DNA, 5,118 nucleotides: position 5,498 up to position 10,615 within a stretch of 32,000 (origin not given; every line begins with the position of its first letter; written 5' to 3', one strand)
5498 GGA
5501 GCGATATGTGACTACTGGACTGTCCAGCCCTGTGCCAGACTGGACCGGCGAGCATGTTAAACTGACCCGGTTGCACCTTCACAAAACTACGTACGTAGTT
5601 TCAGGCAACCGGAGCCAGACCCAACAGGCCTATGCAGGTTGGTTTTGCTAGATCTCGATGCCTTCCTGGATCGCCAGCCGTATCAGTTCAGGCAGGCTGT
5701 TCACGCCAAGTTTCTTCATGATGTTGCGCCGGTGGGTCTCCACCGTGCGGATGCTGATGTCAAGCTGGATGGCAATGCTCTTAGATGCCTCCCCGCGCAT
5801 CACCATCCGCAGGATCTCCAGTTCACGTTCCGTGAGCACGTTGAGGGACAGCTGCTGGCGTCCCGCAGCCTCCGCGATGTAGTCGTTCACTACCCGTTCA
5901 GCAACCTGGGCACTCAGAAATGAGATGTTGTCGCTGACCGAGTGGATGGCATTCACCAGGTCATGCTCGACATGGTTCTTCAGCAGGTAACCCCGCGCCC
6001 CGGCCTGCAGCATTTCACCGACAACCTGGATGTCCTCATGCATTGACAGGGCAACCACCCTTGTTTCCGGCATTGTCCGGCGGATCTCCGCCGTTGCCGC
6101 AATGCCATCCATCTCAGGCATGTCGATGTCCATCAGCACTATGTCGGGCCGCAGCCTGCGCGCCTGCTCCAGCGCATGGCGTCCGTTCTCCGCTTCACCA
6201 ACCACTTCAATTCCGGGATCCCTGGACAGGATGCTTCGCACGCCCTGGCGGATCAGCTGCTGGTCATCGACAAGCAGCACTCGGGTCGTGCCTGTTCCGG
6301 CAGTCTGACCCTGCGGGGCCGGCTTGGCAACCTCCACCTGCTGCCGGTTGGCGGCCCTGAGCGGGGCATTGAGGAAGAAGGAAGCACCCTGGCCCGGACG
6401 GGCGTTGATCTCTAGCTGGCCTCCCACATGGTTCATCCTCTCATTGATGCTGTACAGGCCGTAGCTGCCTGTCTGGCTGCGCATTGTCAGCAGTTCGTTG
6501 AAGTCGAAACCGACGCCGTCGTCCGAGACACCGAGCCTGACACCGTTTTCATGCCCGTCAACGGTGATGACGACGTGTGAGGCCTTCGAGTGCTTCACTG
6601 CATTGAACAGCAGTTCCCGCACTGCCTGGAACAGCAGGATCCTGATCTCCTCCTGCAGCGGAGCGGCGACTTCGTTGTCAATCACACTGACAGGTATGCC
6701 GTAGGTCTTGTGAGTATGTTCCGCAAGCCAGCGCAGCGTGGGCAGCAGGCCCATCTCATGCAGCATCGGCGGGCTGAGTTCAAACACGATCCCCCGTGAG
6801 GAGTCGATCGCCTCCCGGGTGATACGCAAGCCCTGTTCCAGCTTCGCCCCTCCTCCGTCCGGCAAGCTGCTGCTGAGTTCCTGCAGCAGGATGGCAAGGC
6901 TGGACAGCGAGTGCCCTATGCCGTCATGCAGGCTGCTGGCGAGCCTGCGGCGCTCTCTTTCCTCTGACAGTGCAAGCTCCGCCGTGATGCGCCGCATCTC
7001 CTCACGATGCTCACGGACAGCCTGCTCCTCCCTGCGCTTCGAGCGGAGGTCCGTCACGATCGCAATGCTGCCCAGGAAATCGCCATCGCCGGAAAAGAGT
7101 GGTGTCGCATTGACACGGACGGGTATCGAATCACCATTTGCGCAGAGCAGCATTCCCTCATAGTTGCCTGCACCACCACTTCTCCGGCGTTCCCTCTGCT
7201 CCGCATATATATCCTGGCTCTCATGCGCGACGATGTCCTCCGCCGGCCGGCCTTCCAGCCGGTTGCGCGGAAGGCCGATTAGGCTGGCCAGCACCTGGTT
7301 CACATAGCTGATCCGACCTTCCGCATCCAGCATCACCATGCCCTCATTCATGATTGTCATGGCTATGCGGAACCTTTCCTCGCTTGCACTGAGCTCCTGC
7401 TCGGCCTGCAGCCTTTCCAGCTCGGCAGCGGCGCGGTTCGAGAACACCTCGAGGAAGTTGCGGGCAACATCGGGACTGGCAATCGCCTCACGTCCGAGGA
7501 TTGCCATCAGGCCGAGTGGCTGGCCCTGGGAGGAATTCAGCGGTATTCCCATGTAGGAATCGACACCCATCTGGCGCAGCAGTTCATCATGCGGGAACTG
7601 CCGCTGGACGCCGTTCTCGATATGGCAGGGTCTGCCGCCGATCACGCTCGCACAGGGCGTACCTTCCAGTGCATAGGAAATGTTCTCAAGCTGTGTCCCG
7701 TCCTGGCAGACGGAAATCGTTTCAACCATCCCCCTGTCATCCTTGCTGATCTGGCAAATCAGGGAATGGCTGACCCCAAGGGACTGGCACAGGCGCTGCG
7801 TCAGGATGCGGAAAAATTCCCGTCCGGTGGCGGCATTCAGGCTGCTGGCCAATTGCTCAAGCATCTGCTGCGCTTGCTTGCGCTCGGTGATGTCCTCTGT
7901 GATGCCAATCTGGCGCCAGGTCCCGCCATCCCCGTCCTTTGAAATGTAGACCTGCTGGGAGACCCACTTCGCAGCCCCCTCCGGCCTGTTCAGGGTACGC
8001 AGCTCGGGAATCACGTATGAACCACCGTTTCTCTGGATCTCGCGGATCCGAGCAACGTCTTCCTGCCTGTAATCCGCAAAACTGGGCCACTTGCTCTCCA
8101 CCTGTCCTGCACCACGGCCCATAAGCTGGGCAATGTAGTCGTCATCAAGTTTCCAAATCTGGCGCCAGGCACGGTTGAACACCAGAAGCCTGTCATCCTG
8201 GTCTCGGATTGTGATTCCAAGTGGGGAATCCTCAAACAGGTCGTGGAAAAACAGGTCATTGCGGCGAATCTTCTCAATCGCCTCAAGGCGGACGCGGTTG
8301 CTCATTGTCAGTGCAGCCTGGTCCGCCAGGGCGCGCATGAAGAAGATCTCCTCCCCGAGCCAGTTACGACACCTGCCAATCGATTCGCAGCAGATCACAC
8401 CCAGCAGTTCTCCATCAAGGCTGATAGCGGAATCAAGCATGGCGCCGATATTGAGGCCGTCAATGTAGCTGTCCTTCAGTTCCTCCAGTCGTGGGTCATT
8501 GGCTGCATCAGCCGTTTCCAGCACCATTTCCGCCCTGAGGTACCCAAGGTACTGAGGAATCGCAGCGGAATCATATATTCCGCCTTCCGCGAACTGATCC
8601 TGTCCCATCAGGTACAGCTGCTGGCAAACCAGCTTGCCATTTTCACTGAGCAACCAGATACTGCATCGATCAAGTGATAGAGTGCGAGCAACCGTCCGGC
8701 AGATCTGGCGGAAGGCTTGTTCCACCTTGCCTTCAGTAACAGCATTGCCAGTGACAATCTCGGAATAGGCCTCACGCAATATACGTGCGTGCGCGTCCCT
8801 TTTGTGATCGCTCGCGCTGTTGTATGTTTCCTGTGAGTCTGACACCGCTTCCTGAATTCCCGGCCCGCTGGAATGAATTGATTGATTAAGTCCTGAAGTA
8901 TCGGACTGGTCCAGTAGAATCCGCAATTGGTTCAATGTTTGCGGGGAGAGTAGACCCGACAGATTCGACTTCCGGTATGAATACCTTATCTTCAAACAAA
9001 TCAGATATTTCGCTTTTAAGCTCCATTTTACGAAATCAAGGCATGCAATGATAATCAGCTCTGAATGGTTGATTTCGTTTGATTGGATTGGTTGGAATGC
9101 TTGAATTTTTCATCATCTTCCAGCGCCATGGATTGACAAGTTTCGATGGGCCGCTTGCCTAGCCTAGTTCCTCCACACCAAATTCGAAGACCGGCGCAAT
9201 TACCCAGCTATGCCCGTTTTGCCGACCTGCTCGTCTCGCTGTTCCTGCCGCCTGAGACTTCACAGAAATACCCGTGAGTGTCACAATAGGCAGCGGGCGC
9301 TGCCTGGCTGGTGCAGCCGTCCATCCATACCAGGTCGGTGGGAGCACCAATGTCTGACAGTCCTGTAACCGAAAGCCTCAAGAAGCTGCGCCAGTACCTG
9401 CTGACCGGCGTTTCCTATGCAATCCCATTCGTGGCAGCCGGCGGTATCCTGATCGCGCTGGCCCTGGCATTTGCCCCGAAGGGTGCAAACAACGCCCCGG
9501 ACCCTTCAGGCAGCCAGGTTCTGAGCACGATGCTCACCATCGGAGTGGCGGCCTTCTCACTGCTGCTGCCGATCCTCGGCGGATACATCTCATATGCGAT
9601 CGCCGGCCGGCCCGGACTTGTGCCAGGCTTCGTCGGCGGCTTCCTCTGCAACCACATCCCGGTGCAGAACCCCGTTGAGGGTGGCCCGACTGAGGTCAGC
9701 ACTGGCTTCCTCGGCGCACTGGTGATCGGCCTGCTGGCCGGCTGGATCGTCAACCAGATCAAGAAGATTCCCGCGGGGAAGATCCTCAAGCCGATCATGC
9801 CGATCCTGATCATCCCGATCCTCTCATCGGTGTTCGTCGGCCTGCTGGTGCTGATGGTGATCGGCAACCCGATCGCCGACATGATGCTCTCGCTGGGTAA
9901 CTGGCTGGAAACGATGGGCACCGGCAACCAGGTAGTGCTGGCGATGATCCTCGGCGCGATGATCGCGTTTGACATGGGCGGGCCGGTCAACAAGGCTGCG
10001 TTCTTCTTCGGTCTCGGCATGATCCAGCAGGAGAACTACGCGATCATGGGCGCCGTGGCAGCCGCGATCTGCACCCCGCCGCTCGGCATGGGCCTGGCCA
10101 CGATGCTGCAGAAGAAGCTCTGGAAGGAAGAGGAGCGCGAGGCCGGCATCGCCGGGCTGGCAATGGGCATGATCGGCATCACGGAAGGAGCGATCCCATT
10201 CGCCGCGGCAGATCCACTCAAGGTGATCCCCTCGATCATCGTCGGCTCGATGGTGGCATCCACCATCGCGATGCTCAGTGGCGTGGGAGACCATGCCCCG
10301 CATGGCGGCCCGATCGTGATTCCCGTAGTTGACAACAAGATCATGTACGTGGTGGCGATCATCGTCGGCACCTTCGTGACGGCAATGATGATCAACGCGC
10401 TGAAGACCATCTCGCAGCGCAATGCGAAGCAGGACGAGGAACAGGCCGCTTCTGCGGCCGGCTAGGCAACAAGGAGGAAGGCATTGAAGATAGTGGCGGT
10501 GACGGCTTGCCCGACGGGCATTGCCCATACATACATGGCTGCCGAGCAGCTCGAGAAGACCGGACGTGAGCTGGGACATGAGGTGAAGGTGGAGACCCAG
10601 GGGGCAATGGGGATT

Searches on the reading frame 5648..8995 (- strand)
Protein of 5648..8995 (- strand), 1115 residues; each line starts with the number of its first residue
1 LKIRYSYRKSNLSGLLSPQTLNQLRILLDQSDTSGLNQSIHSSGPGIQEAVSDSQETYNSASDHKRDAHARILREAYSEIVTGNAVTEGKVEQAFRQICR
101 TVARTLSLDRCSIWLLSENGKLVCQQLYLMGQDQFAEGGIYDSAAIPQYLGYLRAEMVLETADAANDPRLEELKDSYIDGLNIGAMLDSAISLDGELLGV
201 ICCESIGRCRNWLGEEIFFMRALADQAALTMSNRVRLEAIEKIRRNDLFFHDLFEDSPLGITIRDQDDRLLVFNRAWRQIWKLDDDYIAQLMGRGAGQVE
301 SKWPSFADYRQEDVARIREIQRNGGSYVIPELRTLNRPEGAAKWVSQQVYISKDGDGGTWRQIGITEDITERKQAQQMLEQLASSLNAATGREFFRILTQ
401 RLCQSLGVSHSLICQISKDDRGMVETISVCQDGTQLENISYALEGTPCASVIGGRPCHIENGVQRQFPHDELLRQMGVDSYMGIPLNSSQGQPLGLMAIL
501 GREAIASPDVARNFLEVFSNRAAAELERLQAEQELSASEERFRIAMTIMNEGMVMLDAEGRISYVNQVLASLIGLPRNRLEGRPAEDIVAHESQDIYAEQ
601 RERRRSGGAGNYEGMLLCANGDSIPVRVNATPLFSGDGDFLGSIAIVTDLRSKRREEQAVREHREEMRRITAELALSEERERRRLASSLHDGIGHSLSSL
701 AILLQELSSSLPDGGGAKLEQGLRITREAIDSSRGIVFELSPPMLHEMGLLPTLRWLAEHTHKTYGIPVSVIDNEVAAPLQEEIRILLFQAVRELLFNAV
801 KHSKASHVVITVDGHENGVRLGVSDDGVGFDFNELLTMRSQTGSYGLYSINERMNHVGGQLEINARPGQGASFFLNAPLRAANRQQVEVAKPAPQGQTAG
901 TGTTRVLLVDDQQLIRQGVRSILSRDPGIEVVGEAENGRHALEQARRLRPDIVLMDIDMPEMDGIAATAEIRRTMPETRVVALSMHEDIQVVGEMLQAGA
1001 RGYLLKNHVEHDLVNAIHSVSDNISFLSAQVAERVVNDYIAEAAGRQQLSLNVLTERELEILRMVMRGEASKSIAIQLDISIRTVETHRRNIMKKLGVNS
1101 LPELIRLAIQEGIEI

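Call 9: search_protein_families(library=pfam, proteins=[window:5648-8995:-], max_evalue=0.001)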
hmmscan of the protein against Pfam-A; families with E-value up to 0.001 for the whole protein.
window:5648-8995:- (1115 aa): 15 families
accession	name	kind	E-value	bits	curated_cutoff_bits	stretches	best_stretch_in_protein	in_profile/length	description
PF01590.32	GAF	-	1.4e-30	106.9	22.4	2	92-230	3-132/133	GAF domain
PF00072.30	Response_reg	-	5e-30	104.4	30.2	1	906-1017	1-110/111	Response regulator receiver domain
PF00196.25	GerE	-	6.4e-21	74.2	23.5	1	1053-1108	2-57/57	Bacterial regulatory proteins, luxR family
PF13426.13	PAS_9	-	8.3e-17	61.8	27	1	551-650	2-101/103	PAS domain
PF08448.16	PAS_4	-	6.9e-14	52.4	23.1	1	551-654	6-109/110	PAS fold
PF02518.31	HATPase_c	-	1.7e-13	51.4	26.4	1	786-880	4-110/111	Histidine kinase-, DNA gyrase B-, and HSP90-like ATPase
PF00989.32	PAS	-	3.2e-13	50.1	22.6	1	549-649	10-112/113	PAS fold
PF13185.12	GAF_2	-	7.3e-12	46.1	28.6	1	392-524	5-133/136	GAF domain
PF13188.13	PAS_8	-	7.6e-11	42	21.8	1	540-589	1-47/65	PAS domain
PF12860.13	PAS_7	-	4.8e-10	40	27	1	549-596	4-52/115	PAS fold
PF07730.19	HisKA_3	-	1.1e-08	35.9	24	1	681-743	1-66/68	Histidine kinase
PF13492.12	GAF_3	-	1.3e-06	29.3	27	0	92-233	3-129/129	GAF domain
PF24820.1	Diguanyl_cycl_sensor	-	6.1e-06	26.6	28.1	1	546-628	2-91/109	Diguanylate cyclase-like sensor domain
PF13581.12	HATPase_c_2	-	6.8e-05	23.3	27.4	1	780-857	24-112/127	Histidine kinase-like ATPase domain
PF08447.18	PAS_3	-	0.00017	22.2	25.6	0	563-641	2-83/89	PAS fold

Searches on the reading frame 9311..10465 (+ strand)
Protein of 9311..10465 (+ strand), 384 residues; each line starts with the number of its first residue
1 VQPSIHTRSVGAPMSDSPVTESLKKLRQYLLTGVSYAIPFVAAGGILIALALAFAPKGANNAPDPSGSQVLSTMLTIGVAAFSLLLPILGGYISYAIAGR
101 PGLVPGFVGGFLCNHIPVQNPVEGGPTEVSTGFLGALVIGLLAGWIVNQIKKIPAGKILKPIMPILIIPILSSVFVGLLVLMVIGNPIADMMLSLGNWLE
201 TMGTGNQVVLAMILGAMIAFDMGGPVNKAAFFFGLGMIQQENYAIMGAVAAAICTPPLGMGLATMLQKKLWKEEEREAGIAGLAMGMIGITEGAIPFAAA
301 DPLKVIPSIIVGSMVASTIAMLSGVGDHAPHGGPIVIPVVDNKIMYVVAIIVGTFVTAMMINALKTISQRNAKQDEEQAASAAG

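Call 9: search_protein_families(library=pfam, proteins=[window:9311-10465:+], max_evalue=0.001)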
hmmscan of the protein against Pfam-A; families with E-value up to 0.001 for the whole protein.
window:9311-10465:+ (384 aa): 1 family
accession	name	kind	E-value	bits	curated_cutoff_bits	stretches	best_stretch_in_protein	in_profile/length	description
PF02378.23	PTS_EIIC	-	1.4e-21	77.4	30.7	1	33-312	3-319/319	Phosphotransferase system, EIIC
